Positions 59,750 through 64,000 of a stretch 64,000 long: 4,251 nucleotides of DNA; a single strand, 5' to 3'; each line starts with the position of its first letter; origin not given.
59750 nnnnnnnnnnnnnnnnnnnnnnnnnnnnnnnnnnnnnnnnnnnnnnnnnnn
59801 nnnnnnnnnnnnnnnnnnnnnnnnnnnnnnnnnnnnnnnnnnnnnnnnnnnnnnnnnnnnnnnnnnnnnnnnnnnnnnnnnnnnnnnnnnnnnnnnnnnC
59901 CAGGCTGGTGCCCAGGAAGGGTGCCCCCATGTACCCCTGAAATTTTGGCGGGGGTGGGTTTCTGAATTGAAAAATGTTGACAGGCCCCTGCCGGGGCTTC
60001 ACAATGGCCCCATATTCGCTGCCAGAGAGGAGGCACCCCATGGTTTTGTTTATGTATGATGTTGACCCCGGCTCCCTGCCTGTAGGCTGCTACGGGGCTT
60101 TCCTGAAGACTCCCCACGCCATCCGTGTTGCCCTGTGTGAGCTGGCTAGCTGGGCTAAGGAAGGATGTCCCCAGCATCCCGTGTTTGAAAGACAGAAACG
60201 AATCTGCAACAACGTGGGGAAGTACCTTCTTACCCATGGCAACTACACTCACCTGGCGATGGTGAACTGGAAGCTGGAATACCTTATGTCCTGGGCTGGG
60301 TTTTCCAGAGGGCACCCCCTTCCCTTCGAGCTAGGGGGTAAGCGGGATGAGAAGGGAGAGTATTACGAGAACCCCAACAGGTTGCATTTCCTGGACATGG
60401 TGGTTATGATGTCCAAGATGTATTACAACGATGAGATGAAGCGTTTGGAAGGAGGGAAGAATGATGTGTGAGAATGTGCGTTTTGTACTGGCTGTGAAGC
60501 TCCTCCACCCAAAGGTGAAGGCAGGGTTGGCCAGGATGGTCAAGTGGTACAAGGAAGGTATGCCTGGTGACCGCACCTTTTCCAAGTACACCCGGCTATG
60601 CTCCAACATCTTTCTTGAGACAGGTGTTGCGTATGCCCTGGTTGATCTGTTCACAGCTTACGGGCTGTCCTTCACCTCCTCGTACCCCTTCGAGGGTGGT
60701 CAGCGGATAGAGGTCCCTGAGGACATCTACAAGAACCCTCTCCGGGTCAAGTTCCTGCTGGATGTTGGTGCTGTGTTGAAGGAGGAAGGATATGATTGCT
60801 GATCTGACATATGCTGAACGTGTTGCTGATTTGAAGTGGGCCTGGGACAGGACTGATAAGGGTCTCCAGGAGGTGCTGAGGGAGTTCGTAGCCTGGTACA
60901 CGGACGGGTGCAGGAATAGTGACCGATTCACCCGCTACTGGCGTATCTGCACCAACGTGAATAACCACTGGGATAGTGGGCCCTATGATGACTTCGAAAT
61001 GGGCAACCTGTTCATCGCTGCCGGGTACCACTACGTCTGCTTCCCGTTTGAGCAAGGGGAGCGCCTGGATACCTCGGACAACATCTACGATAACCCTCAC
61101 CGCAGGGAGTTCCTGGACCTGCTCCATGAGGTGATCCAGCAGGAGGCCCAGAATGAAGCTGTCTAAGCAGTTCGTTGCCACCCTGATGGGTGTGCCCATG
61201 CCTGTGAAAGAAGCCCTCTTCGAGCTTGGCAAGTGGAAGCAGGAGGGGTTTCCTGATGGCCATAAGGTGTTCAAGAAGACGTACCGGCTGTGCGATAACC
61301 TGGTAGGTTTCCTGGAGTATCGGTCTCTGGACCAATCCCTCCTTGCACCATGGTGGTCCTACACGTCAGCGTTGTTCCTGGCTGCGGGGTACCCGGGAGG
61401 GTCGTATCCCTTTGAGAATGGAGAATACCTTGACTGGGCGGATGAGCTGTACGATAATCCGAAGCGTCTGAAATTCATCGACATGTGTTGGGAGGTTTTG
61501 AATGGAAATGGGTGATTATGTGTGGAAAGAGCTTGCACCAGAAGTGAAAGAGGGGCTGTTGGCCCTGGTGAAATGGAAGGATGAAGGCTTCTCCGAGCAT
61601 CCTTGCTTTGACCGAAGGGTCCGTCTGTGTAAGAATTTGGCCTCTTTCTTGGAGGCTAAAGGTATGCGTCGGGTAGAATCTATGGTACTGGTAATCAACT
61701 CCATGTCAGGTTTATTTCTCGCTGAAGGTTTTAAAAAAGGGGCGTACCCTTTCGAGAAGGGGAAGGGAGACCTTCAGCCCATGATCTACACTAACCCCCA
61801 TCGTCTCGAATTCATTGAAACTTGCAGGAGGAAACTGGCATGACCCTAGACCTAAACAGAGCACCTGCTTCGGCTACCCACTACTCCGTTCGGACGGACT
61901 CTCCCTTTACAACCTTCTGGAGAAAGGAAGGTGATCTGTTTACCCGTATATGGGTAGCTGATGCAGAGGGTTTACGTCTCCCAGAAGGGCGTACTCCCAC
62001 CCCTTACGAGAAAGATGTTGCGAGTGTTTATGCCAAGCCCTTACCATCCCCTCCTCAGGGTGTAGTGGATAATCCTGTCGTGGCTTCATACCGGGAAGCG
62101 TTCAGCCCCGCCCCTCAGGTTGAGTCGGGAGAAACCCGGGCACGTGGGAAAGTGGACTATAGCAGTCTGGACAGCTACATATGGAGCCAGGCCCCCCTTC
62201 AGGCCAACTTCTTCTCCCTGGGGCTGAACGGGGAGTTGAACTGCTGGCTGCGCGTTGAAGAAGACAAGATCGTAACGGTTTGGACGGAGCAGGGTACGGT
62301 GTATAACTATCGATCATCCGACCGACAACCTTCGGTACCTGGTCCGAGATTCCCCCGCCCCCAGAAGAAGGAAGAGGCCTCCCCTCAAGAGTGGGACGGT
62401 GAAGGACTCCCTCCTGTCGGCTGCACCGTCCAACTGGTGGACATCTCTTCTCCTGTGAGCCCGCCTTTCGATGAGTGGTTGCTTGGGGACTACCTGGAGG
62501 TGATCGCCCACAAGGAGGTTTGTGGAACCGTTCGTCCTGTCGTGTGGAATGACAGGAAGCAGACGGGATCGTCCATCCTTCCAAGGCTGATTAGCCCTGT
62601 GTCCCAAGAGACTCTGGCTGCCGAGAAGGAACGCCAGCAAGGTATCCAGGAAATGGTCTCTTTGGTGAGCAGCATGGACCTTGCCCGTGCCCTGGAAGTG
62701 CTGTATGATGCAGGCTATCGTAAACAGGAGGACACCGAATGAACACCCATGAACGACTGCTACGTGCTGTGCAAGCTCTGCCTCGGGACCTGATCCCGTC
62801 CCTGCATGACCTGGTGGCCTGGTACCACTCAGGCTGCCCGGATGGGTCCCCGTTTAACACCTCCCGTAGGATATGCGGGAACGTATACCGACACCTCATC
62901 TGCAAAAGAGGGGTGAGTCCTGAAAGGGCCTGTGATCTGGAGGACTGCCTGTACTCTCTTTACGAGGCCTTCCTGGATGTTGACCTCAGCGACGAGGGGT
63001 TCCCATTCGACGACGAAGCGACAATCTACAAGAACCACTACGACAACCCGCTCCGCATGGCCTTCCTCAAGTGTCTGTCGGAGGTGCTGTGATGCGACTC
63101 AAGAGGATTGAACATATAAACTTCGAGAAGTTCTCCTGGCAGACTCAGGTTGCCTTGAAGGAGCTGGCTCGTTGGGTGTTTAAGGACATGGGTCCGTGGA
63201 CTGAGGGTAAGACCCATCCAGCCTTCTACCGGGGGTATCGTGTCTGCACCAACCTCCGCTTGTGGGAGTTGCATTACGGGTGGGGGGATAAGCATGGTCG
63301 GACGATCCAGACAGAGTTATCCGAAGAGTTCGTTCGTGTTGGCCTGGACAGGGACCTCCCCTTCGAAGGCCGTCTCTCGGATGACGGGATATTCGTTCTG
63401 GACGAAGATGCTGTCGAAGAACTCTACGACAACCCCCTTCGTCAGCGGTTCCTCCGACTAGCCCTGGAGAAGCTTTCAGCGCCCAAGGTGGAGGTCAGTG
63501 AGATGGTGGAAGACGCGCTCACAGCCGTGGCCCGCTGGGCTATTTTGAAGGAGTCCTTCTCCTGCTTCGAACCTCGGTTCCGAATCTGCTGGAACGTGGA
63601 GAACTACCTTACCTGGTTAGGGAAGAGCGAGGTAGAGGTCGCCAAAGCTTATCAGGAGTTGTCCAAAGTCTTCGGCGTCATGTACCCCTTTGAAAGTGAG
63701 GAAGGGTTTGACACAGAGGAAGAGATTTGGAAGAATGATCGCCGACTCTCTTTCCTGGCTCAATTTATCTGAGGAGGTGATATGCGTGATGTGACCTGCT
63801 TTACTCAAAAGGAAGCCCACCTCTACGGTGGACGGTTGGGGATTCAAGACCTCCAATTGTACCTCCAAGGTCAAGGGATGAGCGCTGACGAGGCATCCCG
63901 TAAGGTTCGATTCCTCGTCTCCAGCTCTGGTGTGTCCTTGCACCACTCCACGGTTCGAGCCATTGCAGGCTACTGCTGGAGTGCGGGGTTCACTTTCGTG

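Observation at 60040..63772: Tandem array of seven genes / eight domains of a diverged small-protein family at the head of the early region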

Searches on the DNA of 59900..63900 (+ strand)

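Call 4: search_dna_similar(query=window:59900-63900:+, collection=phages, mode=distant, max_rows=20)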
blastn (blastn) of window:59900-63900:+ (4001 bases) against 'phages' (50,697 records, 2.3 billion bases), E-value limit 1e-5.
Records with a match: 41; places in all: 43; records where one place covers at least 80% of the query: 40.
Best place of each record, by identity: >=99% 2; 95-99% 9; 90-95% 30.
By first word of the organism name: Pseudomonas 41.
By host as written in the record: Pseudomonas aeruginosa 20; Pseudomonas sp. 5; Pseudomonas aeruginosa PAK 4; Pseudomonas aeruginosa CHA 3; - 2; Pseudomonas aeruginosa DLG 2; Pseudomonas aeruginosa PAER2_24 2; Pseudomonas aeruginosa ATCC27853 1; and 2 more.
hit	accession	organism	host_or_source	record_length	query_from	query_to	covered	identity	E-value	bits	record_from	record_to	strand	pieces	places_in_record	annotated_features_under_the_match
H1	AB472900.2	Pseudomonas phage KPP10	-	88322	1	4001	100%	100.0%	0e+0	7216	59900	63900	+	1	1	hypothetical protein (x9)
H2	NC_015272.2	Pseudomonas phage KPP10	-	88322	1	4001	100%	100.0%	0e+0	7216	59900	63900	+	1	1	hypothetical protein (x9)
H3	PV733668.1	Pseudomonas phage NCVTCBPA170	Pseudomonas aeruginosa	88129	1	4001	100%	98.8%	0e+0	6992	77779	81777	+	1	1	hypothetical protein (x9)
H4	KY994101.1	Pseudomonas phage vB_PaeM_G1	Pseudomonas aeruginosa DLG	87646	1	4001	100%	97.9%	0e+0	6836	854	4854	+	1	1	hypothetical protein (x9)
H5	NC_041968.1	Pseudomonas phage vB_PaeM_G1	Pseudomonas aeruginosa DLG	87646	1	4001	100%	97.9%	0e+0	6836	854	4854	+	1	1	hypothetical protein (x9)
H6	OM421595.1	Pseudomonas phage vB_PaeM_VL12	Pseudomonas aeruginosa ATCC27853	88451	1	4001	100%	97.2%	0e+0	6701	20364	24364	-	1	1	hypothetical protein (x9)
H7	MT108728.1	Pseudomonas phage Epa17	Pseudomonas sp.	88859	1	4001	100%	97.1%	0e+0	6688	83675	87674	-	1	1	hypothetical protein (x9)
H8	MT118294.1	Pseudomonas phage Epa16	Pseudomonas sp.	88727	1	4001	100%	97.1%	0e+0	6688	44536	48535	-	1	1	hypothetical protein (x9)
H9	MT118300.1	Pseudomonas phage Epa26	Pseudomonas sp.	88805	1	4001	100%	97.1%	0e+0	6688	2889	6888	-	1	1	hypothetical protein (x9)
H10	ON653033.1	Pseudomonas phage PH826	Pseudomonas aeruginosa PA003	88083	1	4001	100%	96.2%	0e+0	6566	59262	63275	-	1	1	hypothetical protein (x9)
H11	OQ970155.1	Pseudomonas phage LSL4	Pseudomonas aeruginosa PAO1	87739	1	4001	100%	95.0%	0e+0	6313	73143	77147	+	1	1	hypothetical protein (x11)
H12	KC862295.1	Pseudomonas phage CHA_P1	Pseudomonas aeruginosa CHA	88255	1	3999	100%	94.4%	0e+0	6207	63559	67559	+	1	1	hypothetical protein (x9)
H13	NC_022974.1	Pseudomonas phage CHA_P1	Pseudomonas aeruginosa CHA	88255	1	3999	100%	94.4%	0e+0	6207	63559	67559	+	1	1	hypothetical protein (x9)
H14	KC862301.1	Pseudomonas phage PAK_P5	Pseudomonas aeruginosa PAK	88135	1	3999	100%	94.1%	0e+0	6144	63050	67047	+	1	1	hypothetical protein (x9)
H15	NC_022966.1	Pseudomonas phage PAK_P5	Pseudomonas aeruginosa PAK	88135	1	3999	100%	94.1%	0e+0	6144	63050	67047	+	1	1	hypothetical protein (x9)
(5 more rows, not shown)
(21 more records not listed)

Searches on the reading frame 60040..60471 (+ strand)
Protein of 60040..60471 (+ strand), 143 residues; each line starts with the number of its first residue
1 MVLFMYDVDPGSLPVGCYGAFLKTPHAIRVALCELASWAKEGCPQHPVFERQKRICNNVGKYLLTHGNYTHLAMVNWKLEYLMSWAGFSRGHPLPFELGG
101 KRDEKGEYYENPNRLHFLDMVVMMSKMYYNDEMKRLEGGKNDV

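Call 9: search_protein_families(library=pfam, proteins=[window:60040-60471:+], max_evalue=1)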
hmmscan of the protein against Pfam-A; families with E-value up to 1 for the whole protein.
window:60040-60471:+ (143 aa): 1 family
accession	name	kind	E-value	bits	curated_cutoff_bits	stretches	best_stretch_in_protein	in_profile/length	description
PF01222.22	ERG4_ERG24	-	0.17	11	27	1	43-86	331-374/432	Ergosterol biosynthesis ERG4/ERG24 family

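Call 10: search_protein_families(library=phrogs, proteins=[window:60040-60471:+], max_evalue=0.01)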
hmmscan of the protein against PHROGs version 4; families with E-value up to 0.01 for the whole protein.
window:60040-60471:+ (143 aa): 2 families
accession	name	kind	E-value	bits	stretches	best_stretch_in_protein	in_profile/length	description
phrog_2176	-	unknown function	2.7e-55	186.8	1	4-143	1-140/140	-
phrog_2510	-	unknown function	0.00026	21.8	1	36-119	18-103/219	-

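Call 38: search_protein_families(library=ncbifam, proteins=[window:60040-60471:+], max_evalue=1)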
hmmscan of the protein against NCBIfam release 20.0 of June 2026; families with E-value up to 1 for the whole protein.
window:60040-60471:+ (143 aa): 0 families

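Call 43: search_protein_families(library=padloc, proteins=[window:60040-60471:+], max_evalue=0.1)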
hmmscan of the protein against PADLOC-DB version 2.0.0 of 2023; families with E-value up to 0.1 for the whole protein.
window:60040-60471:+ (143 aa): 0 families

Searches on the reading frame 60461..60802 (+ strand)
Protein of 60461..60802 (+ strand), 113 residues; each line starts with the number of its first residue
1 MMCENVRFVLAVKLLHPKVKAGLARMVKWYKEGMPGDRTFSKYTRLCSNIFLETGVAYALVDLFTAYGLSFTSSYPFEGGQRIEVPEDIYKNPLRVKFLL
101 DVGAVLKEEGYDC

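Call 9: search_protein_families(library=pfam, proteins=[window:60461-60802:+], max_evalue=1)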
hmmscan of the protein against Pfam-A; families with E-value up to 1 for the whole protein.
window:60461-60802:+ (113 aa): 0 families

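Call 10: search_protein_families(library=phrogs, proteins=[window:60461-60802:+], max_evalue=0.01)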
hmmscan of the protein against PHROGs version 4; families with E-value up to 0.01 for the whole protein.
window:60461-60802:+ (113 aa): 1 family
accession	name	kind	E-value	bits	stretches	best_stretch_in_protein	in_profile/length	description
phrog_2176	-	unknown function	1.5e-34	119.6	1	1-112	7-128/140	-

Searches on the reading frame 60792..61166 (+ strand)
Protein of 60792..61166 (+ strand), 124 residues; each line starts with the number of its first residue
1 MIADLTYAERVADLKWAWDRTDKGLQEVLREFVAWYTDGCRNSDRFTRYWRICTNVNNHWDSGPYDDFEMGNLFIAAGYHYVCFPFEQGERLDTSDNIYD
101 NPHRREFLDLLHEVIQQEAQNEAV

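Call 9: search_protein_families(library=pfam, proteins=[window:60792-61166:+], max_evalue=1)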
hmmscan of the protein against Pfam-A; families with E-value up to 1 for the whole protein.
window:60792-61166:+ (124 aa): 1 family
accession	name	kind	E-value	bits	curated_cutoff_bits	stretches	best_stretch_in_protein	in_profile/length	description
PF05045.17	RgpF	-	0.022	13.9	25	1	23-103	101-181/503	Rhamnan synthesis protein F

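Call 10: search_protein_families(library=phrogs, proteins=[window:60792-61166:+], max_evalue=0.01)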
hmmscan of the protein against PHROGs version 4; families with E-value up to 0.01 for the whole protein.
window:60792-61166:+ (124 aa): 2 families
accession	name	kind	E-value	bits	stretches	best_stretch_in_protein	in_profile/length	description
phrog_2176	-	unknown function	3.1e-46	157.5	1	1-123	1-130/140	-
phrog_2510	-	unknown function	0.0049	17.6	1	22-109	7-103/219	-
